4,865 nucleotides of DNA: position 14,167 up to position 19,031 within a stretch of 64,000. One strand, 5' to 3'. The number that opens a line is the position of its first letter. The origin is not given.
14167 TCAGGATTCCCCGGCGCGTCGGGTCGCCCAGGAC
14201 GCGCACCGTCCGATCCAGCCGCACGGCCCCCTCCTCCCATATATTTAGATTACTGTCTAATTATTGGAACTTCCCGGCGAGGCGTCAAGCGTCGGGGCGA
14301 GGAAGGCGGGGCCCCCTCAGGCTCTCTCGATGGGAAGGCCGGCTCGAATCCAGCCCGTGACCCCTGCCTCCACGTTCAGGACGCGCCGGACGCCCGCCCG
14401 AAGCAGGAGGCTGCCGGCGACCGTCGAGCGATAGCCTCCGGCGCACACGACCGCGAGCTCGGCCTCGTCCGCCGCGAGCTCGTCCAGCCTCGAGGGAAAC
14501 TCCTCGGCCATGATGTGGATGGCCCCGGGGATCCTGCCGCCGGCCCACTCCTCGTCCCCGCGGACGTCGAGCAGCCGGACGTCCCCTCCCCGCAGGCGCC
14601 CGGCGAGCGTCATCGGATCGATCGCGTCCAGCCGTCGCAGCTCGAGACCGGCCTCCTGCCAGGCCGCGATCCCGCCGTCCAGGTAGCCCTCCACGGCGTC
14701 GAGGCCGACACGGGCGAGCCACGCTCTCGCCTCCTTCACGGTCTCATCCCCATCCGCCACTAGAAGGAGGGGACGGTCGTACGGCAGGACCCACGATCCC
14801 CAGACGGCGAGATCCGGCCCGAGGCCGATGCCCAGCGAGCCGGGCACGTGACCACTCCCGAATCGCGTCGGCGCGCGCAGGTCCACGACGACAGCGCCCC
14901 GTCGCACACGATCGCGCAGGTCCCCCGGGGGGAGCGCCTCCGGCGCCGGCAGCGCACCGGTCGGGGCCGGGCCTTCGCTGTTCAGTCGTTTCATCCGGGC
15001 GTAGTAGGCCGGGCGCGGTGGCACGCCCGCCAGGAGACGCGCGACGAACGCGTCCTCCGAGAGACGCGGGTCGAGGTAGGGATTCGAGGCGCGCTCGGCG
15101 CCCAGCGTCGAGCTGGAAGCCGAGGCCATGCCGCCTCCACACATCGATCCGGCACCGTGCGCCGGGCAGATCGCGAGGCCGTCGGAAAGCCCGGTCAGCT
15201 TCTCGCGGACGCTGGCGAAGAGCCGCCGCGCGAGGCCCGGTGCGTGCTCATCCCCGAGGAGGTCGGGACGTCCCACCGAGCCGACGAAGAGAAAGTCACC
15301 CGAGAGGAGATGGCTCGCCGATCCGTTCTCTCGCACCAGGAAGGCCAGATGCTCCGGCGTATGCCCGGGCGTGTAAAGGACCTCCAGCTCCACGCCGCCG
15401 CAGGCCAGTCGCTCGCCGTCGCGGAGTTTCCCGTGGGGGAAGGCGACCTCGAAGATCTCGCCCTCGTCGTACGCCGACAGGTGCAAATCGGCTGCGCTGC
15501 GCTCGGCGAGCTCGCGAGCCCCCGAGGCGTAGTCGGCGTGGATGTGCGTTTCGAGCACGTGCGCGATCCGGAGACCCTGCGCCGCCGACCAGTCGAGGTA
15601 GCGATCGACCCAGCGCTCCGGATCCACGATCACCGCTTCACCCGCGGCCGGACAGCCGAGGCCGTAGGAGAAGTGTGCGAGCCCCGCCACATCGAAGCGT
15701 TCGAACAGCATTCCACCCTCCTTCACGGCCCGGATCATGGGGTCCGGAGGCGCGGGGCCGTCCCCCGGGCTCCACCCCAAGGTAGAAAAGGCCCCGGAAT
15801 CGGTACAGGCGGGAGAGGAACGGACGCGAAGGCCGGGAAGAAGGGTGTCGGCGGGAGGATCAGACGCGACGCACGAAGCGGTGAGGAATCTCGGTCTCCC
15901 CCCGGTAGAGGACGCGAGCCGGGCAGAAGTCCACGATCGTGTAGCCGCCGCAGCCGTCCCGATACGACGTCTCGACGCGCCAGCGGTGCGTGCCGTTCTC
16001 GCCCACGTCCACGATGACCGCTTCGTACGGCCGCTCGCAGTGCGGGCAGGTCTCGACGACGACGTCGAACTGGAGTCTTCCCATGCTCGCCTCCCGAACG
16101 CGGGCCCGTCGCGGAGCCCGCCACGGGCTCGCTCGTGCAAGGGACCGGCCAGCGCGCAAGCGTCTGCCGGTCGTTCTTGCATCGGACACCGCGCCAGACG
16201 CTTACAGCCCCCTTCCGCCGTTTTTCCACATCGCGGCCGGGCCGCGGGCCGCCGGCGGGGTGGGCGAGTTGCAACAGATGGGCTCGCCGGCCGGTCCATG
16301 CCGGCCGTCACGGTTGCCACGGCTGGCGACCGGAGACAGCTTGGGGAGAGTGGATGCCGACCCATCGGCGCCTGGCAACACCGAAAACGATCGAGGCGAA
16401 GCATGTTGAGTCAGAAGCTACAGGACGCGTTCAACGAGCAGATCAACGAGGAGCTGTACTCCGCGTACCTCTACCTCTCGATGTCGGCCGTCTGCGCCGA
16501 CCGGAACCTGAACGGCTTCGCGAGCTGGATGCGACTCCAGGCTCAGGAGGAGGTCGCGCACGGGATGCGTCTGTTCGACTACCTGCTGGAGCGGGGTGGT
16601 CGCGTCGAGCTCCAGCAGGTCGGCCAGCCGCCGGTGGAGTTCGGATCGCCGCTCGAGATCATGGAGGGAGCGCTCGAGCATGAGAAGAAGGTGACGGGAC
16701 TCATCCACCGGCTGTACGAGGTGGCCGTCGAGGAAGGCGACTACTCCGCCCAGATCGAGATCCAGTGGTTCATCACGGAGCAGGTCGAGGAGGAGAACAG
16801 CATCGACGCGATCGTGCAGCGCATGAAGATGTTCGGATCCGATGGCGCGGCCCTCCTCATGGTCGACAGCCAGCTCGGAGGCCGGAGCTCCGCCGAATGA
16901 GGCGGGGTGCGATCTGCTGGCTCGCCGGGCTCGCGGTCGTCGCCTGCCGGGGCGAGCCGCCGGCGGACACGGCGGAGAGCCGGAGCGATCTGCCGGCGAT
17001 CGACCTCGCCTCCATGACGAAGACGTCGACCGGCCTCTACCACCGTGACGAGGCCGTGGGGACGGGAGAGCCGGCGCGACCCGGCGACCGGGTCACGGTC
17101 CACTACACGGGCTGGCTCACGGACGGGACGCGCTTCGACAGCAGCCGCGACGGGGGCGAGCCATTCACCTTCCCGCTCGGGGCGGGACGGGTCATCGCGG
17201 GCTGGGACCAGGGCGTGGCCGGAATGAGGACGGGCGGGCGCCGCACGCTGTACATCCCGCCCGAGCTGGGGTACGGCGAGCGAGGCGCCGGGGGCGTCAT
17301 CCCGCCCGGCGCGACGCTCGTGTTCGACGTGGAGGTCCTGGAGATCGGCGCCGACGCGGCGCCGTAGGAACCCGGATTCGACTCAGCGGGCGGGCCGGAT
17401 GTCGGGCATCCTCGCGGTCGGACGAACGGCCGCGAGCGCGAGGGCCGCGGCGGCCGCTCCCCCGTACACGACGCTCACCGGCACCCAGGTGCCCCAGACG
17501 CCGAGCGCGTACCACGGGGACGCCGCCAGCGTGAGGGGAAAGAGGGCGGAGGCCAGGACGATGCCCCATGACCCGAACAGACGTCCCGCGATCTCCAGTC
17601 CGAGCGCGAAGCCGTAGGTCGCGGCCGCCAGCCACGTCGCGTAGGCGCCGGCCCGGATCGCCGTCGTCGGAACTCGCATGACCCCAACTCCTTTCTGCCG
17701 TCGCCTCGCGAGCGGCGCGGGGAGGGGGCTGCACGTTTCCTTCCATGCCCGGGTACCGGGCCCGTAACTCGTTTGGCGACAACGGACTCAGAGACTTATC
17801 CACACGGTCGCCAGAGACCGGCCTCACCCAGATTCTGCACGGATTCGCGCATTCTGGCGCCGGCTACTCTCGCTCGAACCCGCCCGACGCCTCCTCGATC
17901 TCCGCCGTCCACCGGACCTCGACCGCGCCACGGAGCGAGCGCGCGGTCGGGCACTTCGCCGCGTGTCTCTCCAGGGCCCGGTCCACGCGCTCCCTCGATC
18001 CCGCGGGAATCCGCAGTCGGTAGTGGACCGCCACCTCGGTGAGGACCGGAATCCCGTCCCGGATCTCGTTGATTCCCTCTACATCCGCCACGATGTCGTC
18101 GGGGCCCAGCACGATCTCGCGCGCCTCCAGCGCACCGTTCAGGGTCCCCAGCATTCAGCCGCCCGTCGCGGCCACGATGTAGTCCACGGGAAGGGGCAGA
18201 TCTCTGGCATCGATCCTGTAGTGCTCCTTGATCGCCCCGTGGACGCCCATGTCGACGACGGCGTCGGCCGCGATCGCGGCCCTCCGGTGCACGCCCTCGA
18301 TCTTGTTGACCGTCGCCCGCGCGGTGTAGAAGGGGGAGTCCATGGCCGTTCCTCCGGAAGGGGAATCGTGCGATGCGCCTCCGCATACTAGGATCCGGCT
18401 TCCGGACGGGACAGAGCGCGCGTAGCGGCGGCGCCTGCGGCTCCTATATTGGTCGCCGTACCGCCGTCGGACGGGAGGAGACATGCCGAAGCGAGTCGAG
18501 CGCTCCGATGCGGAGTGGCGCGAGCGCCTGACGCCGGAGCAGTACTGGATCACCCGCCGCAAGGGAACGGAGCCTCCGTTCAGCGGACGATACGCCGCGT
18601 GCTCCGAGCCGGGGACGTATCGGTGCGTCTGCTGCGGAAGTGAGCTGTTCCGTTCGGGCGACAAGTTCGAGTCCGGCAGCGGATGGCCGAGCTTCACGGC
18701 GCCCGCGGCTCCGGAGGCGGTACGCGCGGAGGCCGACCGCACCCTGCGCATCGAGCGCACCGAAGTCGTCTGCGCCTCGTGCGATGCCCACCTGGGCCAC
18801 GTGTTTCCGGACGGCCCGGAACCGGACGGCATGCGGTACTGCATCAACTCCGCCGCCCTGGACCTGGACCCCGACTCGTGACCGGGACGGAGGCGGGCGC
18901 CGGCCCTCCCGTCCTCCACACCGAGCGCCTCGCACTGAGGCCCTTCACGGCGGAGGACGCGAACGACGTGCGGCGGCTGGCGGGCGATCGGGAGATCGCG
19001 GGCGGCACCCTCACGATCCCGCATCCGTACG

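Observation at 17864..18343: OsmC-family gene with an in-frame TGA exactly at the first catalytic cysteine: candidate selenoprotein or fresh nonsense mutation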

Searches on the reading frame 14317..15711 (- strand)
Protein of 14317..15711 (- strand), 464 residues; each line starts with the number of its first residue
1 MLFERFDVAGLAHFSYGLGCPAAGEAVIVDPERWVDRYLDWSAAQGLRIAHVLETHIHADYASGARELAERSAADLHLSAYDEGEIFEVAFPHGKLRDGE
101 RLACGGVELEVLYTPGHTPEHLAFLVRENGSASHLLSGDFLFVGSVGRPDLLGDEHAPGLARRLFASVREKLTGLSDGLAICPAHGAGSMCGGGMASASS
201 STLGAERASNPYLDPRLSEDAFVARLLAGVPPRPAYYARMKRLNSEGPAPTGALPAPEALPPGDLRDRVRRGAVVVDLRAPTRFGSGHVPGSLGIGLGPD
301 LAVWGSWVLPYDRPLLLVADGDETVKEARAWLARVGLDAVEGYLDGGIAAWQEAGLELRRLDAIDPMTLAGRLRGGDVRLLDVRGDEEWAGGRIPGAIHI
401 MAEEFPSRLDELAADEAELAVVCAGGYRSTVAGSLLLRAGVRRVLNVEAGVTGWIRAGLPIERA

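Call 73: search_protein_families(library=ncbifam, proteins=[window:14317-15711:-], max_evalue=0.00001)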
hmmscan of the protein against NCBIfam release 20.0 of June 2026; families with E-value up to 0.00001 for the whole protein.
window:14317-15711:- (464 aa): 11 families
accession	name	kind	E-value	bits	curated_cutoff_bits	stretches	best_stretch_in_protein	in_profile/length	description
NF006444.0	PRK08762.1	equivalog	4.3e-21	75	449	1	363-463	16-116/387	molybdopterin-synthase adenylyltransferase MoeB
TIGR03413.1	GSH_gloB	equivalog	6.2e-19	68.3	200.8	1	23-185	20-164/248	hydroxyacylglutathione hydrolase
NF001195.0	PRK00162.1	equivalog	1.3e-12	48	102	1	363-460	6-102/108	thiosulfate sulfurtransferase GlpE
NF040641.1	bifunc_ST_SDO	equivalog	1e-09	37.8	625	1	35-224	188-377/423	bifunctional sulfur transferase/dioxygenase Blh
NF007597.0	PRK10241.1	equivalog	1.6e-09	37.4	421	1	23-186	21-166/251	hydroxyacylglutathione hydrolase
NF005902.0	PRK07878.1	equivalog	9.3e-09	34.6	647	1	374-456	300-383/392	adenylyltransferase/sulfurtransferase MoeZ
NF041804.1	MBL_fold_SolJ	exception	1e-08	34.6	350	1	23-186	28-179/224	solanimycin biosynthesis MBL-fold hydrolase SolJ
NF012229.1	bla_class_B_core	domain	7.8e-08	32.6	100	1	36-125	39-137/139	metallo-beta-lactamase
NF045521.1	rhoda_near_glyco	subfamily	8.9e-08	32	145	1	376-461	30-115/144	rhodanese homology domain-containing protein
NF033105.1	bla_subclass_B3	equivalog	6.4e-07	28.9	240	0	52-129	65-158/257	subclass B3 metallo-beta-lactamase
NF001133.1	PRK00142.1-1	equivalog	1.9e-06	27.6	170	1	364-454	108-203/229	oxygen-dependent tRNA uridine(34) hydroxylase TrhO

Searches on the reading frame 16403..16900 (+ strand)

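Call 73: search_protein_families(library=ncbifam, proteins=[window:16403-16900:+], max_evalue=0.00001)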
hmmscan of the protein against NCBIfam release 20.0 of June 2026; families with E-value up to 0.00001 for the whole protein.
window:16403-16900:+ (165 aa): 2 families
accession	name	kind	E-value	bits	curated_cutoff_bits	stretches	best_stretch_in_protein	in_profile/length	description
NF007638.0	PRK10304.1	equivalog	1.1e-31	110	178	1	1-159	1-159/165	non-heme ferritin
NF011597.0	PRK15022.1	equivalog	1e-15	57.9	154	1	5-128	5-128/167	non-heme ferritin-like protein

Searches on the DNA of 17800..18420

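Call 59: search_rna_families(source=window, start=17800, end=18420, threshold=evalue, max_evalue=10)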
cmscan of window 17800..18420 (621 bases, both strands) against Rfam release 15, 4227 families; matches with E-value up to 10: 3.
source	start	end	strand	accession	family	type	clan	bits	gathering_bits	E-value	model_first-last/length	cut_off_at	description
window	18025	18142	-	RF00195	RsmY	Gene; sRNA;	CL00106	16.3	57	0.13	1-121/121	no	RsmY RNA family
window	17836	17920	-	RF01383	GRIK4_3p_UTR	Gene;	-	15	38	3.3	1-94/94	no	GRIK4 3 prime UTR element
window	17820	17867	-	RF01762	whalefall-1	Gene; sRNA;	-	11.4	37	8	1-56/56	no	Whalefall-1 RNA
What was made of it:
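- Tried and rejected: There are only chance-level hits with E values of 0.13 or more (call 59).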

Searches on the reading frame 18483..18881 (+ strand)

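Call 73: search_protein_families(library=ncbifam, proteins=[window:18483-18881:+], max_evalue=0.00001)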
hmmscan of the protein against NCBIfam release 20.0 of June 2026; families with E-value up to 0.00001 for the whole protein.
window:18483-18881:+ (132 aa): 4 families
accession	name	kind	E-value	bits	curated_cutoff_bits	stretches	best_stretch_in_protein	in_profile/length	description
TIGR00357.1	TIGR00357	equivalog_domain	3.3e-51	172.8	113.05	1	7-127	2-122/134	peptide-methionine (R)-S-oxide reductase MsrB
NF004042.0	PRK05550.1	equivalog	1.6e-41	142.4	330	1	9-131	4-124/293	bifunctional methionine sulfoxide reductase B/A protein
NF010625.0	PRK14018.1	equivalog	2.6e-35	121.9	522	1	7-130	380-504/521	bifunctional peptide-methionine (S)-S-oxide reductase MsrA/peptide-methionine (R)-S-oxide reductase MsrB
NF004036.0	PRK05508.1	equivalog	8.4e-32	109.5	179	1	14-131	4-119/121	methionine-R-sulfoxide reductase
